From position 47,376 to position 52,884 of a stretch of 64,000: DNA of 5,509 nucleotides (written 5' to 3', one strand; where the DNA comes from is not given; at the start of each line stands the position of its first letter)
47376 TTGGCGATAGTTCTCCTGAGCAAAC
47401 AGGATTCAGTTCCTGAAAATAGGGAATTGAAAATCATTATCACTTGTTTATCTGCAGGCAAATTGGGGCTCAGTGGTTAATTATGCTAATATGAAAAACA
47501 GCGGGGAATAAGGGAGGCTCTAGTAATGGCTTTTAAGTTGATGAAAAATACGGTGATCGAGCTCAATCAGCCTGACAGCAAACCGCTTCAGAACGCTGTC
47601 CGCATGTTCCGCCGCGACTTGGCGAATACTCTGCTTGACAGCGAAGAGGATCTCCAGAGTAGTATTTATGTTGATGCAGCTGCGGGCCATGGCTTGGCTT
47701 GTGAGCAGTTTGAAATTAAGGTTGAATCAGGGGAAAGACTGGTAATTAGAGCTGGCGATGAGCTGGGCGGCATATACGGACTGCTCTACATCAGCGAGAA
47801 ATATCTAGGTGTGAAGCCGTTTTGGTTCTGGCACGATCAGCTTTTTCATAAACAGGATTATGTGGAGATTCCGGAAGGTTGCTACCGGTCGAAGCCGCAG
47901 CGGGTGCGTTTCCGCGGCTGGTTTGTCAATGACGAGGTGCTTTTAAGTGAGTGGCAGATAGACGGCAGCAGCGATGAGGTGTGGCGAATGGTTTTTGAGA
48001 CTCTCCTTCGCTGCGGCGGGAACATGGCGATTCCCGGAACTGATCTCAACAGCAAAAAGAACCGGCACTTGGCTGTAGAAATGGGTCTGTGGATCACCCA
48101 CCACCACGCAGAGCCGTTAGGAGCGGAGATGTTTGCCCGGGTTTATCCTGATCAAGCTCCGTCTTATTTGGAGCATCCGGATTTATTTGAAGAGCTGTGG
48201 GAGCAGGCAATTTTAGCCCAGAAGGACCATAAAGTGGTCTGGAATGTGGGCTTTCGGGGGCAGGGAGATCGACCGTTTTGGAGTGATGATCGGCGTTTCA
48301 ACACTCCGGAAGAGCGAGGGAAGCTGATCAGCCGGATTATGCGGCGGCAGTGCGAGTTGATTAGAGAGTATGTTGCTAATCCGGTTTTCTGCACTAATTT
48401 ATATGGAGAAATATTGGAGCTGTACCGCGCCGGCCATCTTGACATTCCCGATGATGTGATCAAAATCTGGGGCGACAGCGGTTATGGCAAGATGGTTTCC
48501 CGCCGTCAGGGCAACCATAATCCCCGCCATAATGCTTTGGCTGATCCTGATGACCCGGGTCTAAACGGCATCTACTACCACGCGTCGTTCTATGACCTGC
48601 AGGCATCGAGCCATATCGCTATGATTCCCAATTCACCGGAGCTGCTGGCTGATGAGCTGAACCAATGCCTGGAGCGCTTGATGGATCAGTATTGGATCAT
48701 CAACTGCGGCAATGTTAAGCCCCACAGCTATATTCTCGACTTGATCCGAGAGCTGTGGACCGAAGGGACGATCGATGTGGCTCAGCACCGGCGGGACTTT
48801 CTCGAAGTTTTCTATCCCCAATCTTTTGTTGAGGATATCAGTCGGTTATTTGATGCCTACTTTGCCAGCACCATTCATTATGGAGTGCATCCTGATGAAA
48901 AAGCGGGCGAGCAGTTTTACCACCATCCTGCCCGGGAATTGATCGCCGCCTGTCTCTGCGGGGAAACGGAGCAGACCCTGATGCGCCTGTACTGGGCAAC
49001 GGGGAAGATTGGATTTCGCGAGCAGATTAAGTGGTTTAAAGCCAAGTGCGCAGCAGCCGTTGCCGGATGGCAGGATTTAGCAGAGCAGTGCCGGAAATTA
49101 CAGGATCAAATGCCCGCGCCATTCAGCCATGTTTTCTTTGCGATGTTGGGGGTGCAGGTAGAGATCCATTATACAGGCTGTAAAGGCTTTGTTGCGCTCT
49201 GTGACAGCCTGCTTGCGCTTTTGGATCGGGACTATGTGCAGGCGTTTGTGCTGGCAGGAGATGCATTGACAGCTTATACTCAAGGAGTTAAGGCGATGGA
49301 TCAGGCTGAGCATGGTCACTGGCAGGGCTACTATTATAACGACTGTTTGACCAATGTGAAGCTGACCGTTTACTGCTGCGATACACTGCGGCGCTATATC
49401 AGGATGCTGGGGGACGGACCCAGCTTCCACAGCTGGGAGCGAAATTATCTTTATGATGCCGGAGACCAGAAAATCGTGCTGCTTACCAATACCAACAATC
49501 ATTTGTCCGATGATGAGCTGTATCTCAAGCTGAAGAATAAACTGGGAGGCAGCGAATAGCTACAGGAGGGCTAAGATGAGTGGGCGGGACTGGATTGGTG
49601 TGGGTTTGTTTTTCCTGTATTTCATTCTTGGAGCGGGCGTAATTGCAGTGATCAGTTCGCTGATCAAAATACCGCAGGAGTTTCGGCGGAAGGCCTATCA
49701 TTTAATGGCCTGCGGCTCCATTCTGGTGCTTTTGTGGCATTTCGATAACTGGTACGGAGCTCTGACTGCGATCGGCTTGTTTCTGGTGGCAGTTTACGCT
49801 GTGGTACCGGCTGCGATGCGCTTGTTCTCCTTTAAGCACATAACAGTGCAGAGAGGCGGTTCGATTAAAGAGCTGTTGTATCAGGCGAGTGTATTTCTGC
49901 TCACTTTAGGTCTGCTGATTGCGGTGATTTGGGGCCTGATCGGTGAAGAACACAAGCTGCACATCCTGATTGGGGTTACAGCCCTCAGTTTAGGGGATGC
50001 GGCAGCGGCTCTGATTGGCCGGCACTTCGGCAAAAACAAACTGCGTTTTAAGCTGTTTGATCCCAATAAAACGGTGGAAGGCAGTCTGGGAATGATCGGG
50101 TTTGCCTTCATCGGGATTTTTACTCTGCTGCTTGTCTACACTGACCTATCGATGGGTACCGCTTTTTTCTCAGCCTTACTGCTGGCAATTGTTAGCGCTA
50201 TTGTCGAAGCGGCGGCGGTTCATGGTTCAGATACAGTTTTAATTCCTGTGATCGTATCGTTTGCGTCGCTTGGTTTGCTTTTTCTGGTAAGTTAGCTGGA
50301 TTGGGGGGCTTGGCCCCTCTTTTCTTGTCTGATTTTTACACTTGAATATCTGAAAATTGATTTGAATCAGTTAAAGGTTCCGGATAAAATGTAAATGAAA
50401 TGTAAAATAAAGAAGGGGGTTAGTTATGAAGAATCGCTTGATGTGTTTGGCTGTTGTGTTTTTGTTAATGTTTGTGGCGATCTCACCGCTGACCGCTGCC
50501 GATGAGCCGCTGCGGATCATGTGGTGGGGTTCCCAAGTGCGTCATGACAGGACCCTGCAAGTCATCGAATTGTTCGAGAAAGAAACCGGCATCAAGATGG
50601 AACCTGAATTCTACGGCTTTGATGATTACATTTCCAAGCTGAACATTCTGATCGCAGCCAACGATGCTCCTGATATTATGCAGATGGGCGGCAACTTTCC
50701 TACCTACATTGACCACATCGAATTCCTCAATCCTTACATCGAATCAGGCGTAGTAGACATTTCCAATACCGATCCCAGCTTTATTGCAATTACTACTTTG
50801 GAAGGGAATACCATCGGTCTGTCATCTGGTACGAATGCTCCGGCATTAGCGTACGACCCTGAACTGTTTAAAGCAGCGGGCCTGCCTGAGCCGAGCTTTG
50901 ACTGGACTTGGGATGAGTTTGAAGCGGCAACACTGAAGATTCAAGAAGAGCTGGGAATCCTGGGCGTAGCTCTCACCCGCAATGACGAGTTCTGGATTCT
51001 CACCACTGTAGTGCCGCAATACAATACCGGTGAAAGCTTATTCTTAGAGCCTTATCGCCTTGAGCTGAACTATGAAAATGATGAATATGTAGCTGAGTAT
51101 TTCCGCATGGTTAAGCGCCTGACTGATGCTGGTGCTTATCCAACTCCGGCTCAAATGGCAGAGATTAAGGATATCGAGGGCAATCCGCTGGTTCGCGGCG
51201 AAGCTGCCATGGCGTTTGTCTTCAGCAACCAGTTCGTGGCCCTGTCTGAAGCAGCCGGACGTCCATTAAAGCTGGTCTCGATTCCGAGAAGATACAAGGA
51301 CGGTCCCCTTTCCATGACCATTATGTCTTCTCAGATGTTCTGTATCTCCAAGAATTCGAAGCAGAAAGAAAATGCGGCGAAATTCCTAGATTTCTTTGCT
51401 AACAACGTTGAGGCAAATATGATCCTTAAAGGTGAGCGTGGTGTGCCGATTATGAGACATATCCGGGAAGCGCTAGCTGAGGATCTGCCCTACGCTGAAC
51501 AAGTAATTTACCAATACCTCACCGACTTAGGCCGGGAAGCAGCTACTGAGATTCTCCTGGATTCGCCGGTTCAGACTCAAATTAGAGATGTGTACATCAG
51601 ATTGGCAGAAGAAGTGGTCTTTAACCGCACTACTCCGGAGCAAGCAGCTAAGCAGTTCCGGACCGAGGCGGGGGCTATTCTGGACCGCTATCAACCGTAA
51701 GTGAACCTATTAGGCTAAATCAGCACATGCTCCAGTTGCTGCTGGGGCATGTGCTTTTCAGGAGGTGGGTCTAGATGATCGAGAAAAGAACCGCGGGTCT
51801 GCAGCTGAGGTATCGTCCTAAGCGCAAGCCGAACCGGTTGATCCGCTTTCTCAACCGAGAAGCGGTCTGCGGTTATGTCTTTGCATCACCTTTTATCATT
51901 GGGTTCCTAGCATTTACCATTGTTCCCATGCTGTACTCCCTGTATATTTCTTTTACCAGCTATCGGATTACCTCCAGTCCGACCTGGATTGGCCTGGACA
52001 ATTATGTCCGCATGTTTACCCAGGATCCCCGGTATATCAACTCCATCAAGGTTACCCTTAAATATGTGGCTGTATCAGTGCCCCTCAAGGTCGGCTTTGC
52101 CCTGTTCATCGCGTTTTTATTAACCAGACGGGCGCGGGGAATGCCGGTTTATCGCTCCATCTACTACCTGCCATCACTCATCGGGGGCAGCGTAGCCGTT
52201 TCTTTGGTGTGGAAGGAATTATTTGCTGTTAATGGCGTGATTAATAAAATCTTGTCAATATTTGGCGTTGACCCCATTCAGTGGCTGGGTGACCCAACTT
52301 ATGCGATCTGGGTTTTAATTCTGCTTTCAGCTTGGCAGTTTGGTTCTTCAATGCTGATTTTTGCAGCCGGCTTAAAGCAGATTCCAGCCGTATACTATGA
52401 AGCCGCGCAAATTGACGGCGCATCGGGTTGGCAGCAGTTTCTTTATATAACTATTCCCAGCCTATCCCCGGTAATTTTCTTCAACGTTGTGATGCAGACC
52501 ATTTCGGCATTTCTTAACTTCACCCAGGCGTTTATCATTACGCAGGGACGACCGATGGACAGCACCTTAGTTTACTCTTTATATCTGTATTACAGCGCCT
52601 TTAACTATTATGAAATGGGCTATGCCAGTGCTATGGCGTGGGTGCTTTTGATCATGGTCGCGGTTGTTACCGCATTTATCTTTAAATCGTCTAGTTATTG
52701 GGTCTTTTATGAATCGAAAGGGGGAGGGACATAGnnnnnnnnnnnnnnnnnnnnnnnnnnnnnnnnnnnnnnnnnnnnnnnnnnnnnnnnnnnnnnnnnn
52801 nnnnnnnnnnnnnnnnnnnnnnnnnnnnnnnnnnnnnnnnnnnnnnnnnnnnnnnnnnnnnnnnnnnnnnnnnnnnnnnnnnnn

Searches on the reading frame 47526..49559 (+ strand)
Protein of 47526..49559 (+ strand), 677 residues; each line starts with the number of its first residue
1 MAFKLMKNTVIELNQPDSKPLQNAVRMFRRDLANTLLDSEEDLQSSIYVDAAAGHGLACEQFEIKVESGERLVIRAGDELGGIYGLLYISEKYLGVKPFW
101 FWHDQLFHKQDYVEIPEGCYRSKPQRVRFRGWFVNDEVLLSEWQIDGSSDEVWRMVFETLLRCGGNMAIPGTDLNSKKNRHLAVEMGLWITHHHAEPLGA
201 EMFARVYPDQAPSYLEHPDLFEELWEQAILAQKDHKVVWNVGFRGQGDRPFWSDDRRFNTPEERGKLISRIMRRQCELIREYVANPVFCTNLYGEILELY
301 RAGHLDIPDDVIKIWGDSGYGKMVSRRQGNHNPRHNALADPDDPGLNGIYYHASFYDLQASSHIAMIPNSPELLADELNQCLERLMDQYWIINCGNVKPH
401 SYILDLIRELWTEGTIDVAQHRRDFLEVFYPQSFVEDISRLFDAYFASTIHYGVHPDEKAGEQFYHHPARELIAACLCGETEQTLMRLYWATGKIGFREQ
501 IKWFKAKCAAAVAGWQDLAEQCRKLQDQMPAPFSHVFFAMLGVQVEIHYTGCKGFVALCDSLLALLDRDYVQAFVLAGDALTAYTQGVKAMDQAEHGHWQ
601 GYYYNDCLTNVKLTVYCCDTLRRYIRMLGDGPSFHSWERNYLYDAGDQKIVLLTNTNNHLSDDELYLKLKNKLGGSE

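Call 89: search_protein_families(library=pfam, proteins=[window:47526-49559:+], max_evalue=0.00001)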
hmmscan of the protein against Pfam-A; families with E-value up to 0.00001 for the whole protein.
window:47526-49559:+ (677 aa): 1 family
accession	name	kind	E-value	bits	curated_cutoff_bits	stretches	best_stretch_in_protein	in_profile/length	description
PF15979.11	Glyco_hydro_115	-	3.9e-61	207.8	27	1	124-446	3-325/335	Glycosyl hydrolase family 115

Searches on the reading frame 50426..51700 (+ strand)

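Call 89: search_protein_families(library=pfam, proteins=[window:50426-51700:+], max_evalue=0.00001)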
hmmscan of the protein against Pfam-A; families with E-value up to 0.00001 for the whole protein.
window:50426-51700:+ (424 aa): 2 families
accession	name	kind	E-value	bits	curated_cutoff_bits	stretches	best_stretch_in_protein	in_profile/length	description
PF13416.11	SBP_bac_8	-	3.2e-23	83.4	27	1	46-335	2-254/279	Bacterial extracellular solute-binding protein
PF01547.30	SBP_bac_1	-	1.5e-22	81.4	26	1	45-327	12-303/307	Bacterial extracellular solute-binding protein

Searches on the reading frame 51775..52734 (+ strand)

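Call 89: search_protein_families(library=pfam, proteins=[window:51775-52734:+], max_evalue=0.00001)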
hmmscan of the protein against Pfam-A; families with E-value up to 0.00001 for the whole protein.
window:51775-52734:+ (319 aa): 1 family
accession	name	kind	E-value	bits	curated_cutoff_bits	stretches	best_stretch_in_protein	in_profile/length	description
PF00528.27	BPD_transp_1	-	6.1e-15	55.9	26.4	1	108-301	4-170/184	Binding-protein-dependent transport system inner membrane component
